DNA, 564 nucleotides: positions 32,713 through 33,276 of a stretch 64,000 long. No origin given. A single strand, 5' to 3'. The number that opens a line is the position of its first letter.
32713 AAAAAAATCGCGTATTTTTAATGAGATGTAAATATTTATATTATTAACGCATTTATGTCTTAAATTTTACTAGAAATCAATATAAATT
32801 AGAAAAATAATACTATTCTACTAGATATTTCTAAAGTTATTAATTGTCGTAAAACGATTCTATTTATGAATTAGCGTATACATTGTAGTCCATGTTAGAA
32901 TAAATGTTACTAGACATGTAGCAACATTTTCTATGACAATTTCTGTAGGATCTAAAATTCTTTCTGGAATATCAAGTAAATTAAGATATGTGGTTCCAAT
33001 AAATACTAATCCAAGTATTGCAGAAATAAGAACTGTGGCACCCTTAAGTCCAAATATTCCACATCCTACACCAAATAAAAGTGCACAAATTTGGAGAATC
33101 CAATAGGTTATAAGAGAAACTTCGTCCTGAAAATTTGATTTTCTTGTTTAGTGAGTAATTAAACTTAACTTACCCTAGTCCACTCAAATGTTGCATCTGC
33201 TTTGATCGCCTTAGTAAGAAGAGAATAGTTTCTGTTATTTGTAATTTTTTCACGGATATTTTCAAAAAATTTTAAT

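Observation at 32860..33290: Missed two-exon EMC6 gene hidden in an apparently empty 770-bp gap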

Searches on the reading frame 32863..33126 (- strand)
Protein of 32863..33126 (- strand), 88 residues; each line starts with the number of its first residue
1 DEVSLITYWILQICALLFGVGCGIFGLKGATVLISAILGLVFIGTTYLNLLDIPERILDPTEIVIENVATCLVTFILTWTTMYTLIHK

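Call 4: search_protein_families(library=pfam, proteins=[window:32863-33126:-], max_evalue=10)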
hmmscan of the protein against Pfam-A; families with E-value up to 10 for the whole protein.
seq(88 aa): 3 families
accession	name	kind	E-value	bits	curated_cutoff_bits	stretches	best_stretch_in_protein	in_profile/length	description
PF07019.17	EMC6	-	1.4e-14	54.7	23.3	1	7-83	2-81/81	EMC6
PF17537.7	DUF5455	-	0.036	15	25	1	31-85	34-93/102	Family of unknown function (DUF5455)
PF22571.1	LiaI-LiaF-TM_PspC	-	0.043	14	27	1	9-76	25-93/142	PspC transmembrane region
